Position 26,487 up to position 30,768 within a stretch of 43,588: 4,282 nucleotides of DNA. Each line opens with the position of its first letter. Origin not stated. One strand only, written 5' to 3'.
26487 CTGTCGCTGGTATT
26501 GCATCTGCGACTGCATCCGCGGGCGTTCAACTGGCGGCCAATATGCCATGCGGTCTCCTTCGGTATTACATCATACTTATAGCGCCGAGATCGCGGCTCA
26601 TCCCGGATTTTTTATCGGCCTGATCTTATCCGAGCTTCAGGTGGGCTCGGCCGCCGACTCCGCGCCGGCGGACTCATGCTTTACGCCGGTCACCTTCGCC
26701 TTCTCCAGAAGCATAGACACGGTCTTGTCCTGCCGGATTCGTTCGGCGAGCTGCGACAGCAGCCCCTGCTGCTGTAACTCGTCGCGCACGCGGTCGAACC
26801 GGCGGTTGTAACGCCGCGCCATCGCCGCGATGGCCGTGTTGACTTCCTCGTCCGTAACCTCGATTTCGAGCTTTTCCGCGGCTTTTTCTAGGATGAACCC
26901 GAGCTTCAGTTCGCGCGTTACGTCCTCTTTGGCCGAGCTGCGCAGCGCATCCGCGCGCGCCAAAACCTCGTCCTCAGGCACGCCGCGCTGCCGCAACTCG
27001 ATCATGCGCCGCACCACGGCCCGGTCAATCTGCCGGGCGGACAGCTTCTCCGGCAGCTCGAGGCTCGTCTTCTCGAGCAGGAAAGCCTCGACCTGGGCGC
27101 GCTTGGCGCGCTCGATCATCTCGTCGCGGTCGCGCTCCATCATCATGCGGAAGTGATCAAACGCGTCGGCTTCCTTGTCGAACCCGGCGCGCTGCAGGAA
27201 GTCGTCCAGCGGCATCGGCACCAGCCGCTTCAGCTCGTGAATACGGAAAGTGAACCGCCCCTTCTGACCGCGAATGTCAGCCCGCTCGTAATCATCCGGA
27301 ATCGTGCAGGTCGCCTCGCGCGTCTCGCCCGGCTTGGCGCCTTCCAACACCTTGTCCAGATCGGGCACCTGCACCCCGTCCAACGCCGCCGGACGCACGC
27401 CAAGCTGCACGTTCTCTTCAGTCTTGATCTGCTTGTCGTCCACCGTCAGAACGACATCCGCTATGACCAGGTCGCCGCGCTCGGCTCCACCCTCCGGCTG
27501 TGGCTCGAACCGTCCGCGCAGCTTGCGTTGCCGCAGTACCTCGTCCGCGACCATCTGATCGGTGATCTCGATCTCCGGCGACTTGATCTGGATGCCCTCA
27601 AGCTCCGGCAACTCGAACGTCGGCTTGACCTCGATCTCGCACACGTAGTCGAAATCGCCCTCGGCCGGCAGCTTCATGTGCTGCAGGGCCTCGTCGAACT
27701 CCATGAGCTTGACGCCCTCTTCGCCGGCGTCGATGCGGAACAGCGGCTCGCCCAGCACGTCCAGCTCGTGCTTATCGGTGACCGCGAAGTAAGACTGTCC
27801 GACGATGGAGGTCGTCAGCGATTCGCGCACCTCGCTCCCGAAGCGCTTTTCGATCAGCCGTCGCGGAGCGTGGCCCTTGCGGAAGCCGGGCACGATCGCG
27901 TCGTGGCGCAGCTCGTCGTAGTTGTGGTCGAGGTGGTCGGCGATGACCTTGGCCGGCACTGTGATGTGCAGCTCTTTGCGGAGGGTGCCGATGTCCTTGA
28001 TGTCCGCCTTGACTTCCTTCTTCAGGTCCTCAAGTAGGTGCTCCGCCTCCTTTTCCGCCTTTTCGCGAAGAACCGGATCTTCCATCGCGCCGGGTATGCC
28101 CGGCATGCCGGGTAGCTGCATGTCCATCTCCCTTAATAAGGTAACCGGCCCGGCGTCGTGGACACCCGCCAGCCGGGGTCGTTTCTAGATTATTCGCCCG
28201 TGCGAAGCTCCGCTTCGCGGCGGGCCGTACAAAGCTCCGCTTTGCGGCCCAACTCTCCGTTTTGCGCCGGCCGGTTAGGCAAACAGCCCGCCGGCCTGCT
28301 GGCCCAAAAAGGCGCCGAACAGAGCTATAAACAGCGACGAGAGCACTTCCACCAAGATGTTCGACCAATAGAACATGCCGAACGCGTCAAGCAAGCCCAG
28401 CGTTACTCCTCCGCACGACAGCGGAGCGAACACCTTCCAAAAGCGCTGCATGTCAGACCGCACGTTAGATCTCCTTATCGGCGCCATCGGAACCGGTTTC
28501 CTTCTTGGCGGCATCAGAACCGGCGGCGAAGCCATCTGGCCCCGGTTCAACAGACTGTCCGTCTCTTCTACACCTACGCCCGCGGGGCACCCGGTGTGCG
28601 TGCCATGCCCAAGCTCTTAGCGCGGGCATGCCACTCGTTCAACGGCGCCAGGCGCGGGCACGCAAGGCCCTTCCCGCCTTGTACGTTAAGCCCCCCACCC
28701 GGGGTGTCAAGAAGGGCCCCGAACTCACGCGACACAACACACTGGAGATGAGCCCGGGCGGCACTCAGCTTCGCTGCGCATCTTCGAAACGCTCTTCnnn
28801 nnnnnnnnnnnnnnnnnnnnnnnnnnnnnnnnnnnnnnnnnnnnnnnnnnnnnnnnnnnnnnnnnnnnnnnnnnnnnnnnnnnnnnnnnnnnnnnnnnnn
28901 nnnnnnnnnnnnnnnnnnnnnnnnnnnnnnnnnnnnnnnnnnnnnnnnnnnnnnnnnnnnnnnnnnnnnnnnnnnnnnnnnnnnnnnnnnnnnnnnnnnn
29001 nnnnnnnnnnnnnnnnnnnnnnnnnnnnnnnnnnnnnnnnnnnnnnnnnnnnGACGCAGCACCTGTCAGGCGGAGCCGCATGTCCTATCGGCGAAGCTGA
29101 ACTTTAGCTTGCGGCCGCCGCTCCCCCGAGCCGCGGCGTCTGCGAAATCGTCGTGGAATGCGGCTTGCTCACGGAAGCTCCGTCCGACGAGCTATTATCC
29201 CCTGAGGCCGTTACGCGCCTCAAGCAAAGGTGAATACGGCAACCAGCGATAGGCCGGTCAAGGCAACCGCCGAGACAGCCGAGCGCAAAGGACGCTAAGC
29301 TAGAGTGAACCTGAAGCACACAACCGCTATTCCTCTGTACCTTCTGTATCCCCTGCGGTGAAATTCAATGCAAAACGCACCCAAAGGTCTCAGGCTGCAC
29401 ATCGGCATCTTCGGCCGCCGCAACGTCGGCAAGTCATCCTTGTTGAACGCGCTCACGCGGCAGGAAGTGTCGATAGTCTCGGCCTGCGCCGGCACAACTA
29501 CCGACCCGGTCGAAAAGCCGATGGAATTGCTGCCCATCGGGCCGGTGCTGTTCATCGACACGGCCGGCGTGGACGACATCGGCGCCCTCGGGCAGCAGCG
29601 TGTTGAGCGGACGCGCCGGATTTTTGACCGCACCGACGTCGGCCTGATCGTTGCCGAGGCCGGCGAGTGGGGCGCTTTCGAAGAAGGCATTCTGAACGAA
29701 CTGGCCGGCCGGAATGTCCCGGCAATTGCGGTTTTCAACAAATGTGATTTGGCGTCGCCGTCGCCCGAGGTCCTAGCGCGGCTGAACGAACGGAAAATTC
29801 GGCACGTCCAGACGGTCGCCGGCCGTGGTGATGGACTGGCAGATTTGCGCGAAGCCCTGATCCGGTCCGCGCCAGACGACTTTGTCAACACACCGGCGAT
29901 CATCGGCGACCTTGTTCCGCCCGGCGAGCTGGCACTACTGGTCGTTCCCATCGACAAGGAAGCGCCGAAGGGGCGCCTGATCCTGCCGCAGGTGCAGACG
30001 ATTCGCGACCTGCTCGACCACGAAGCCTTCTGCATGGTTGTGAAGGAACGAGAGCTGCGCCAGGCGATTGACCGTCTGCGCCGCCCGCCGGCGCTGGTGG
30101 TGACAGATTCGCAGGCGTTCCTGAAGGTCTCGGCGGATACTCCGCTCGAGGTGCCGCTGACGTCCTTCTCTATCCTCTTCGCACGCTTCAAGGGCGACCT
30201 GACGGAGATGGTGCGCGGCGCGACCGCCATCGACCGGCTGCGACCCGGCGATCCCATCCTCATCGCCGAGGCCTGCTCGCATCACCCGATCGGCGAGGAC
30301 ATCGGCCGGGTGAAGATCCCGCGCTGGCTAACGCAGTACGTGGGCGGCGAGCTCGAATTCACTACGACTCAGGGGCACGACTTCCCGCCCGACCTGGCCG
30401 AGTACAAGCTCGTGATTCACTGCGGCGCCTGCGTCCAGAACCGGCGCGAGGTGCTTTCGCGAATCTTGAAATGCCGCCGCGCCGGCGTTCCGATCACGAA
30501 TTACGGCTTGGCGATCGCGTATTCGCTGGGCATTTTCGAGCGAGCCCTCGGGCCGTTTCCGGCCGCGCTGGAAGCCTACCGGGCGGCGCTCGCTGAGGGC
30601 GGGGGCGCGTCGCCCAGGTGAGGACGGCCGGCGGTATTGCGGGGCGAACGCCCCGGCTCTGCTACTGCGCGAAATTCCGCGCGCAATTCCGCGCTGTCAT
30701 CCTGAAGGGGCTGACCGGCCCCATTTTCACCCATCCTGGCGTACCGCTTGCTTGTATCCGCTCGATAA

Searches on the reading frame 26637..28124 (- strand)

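Call 35: search_protein_families(library=pfam, proteins=[window:26637-28124:-], max_evalue=0.0001)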
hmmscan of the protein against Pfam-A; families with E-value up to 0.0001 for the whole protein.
window:26637-28124:- (495 aa): 3 families
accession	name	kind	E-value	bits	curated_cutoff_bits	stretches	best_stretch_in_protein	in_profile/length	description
PF05697.18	Trigger_N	-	4e-33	115.2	22.2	1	40-196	3-141/144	Bacterial trigger factor protein (TF)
PF05698.19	Trigger_C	-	1.3e-20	74.5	22.7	1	326-474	10-162/162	Bacterial trigger factor protein (TF) C-terminus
PF09312.16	SurA_N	-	7.2e-05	23.4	30.8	0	400-469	44-114/118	SurA N-terminal domain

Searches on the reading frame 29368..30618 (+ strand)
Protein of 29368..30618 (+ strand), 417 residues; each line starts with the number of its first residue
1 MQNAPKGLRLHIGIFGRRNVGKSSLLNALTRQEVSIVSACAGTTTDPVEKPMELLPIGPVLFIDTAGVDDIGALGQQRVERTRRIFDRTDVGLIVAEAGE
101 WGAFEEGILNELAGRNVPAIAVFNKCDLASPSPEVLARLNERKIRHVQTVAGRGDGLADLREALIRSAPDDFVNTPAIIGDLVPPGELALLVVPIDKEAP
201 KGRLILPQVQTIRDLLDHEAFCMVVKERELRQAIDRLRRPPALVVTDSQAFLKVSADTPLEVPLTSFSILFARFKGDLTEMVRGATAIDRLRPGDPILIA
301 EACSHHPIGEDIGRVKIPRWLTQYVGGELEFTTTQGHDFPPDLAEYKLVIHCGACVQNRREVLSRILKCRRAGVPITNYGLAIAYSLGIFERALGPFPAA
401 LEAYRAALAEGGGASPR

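Call 6: search_protein_families(library=pfam, proteins=[window:29368-30618:+], max_evalue=0.001)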
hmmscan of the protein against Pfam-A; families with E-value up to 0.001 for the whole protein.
window:29368-30618:+ (417 aa): 4 families
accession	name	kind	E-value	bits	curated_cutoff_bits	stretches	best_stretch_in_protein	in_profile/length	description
PF18133.7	HydF_tetramer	-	5.4e-44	149.2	22.6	1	280-395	2-117/118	Hydrogen maturase F tetramerization domain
PF18128.7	HydF_dimer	-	8.9e-40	135.2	23.4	1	178-276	1-99/99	Hydrogen maturase F dimerization domain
PF01926.29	MMR_HSR1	-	8.7e-19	68.1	21.9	1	11-125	1-113/113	50S ribosome-binding GTPase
PF02421.24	FeoB_N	-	0.00013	21.9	27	1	11-160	2-152/156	Ferrous iron transport protein B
